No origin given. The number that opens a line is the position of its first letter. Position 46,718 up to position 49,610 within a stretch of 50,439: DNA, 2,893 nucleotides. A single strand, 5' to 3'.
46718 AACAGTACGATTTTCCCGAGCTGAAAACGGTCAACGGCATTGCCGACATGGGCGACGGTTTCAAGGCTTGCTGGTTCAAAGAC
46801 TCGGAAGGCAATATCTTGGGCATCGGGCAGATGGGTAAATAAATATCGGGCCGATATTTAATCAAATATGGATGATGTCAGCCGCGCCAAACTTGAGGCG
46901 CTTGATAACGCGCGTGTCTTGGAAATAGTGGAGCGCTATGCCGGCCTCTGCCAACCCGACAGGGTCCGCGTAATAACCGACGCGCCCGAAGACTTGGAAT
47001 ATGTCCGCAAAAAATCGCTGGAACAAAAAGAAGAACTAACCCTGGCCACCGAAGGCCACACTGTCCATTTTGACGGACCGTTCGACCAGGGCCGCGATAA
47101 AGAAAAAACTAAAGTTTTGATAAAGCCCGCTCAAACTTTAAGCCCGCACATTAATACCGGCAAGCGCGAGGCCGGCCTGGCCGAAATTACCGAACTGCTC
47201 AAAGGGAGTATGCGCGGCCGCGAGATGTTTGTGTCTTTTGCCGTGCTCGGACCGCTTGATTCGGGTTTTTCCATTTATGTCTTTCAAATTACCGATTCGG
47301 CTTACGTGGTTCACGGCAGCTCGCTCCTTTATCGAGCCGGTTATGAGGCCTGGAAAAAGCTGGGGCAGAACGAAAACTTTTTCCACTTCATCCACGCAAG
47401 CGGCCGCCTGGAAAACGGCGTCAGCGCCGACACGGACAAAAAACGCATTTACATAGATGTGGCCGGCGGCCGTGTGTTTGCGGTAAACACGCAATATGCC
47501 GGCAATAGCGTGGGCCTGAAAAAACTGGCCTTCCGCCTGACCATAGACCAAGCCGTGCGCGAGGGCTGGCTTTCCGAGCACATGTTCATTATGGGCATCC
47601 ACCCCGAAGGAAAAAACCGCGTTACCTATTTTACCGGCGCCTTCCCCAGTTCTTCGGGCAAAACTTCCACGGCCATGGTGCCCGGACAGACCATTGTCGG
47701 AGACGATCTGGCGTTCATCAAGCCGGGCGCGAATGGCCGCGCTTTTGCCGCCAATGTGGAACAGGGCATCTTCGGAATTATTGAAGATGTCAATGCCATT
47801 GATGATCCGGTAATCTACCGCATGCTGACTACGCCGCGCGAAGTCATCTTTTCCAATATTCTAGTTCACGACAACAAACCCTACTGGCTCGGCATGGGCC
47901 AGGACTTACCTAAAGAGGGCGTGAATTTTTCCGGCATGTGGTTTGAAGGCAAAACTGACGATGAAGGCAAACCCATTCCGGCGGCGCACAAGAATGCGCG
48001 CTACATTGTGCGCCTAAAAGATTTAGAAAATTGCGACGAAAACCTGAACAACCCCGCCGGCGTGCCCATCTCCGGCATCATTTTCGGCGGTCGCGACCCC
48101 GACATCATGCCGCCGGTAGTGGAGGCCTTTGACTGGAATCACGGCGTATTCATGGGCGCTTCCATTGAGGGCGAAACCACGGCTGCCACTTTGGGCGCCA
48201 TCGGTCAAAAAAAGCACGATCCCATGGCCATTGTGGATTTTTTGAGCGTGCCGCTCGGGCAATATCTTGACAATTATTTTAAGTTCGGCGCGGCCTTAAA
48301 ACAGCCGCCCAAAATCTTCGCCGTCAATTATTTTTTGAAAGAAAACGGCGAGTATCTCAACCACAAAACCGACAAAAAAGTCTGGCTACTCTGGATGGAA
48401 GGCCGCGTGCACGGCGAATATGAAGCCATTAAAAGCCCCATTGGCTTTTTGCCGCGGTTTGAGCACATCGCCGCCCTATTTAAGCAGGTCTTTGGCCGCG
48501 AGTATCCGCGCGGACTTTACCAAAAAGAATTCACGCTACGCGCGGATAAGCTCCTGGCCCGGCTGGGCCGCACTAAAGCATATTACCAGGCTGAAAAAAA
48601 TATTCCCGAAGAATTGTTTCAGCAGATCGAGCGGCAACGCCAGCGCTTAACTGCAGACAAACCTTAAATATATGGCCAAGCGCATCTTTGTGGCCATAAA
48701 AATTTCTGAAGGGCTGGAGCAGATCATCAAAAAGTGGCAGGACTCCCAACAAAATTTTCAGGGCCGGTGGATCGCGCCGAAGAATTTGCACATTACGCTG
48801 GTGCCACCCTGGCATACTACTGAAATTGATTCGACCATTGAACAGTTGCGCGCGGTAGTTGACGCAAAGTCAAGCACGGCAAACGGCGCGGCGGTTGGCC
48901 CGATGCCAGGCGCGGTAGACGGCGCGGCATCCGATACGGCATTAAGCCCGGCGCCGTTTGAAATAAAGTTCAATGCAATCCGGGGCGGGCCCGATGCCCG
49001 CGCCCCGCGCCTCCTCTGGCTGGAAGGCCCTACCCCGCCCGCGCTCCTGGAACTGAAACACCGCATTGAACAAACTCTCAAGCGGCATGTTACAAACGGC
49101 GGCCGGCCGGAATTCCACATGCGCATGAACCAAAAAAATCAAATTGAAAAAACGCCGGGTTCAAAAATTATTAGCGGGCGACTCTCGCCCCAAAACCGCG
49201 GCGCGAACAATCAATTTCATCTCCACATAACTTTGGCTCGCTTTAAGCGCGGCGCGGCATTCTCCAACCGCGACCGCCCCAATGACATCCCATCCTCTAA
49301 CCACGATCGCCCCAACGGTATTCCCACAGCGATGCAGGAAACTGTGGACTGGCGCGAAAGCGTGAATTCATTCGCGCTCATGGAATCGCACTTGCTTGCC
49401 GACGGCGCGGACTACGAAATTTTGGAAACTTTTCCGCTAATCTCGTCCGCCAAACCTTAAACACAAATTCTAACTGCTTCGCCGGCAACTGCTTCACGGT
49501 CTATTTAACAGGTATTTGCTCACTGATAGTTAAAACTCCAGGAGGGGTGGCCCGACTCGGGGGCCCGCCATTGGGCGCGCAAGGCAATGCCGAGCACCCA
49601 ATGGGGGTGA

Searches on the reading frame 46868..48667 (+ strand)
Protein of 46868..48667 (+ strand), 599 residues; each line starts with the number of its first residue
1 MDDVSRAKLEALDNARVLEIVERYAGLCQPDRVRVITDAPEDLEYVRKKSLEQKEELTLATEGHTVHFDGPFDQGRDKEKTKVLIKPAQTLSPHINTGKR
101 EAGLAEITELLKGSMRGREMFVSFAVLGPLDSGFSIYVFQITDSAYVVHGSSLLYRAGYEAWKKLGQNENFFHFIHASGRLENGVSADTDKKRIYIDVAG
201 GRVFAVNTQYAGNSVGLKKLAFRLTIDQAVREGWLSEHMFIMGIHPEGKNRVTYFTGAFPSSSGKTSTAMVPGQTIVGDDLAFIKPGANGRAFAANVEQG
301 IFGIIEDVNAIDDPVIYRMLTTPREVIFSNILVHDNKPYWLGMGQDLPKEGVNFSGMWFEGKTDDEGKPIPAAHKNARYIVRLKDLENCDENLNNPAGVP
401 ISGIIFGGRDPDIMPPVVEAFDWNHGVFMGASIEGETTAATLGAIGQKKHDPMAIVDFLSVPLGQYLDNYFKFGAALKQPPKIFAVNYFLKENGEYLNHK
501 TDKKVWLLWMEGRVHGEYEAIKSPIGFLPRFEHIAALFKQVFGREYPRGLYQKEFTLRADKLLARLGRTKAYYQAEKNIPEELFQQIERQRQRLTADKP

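Call 30: search_protein_families(library=pfam, proteins=[window:46868-48667:+], max_evalue=0.000001)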
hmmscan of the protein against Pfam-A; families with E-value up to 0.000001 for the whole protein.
window:46868-48667:+ (599 aa): 2 families
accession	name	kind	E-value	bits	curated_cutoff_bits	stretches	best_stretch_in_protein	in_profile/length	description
PF00821.23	PEPCK_GTP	-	7e-107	357.7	23.8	1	234-593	1-357/357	Phosphoenolpyruvate carboxykinase C-terminal P-loop domain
PF17297.7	PEPCK_N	-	4.1e-54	183.9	23.8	1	21-229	3-217/218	Phosphoenolpyruvate carboxykinase N-terminal domain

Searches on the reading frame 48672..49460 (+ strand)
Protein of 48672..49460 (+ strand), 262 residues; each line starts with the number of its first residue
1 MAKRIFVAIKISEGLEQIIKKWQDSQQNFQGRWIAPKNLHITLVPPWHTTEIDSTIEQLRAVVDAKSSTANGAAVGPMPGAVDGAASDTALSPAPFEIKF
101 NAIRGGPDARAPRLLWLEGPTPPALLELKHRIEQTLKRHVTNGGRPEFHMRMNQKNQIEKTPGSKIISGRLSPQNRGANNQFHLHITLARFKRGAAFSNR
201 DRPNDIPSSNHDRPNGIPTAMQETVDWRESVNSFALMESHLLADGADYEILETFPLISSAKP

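Call 30: search_protein_families(library=pfam, proteins=[window:48672-49460:+], max_evalue=0.000001)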
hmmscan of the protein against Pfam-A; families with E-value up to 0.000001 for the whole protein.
window:48672-49460:+ (262 aa): 2 families
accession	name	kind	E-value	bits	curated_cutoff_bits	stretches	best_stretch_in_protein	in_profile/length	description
PF02834.22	LigT_PEase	-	3.1e-08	34.1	23.3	0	11-62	7-60/87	LigT like Phosphoesterase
PF13563.12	2_5_RNA_ligase2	-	7.7e-08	33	27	0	19-154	9-115/152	2'-5' RNA ligase superfamily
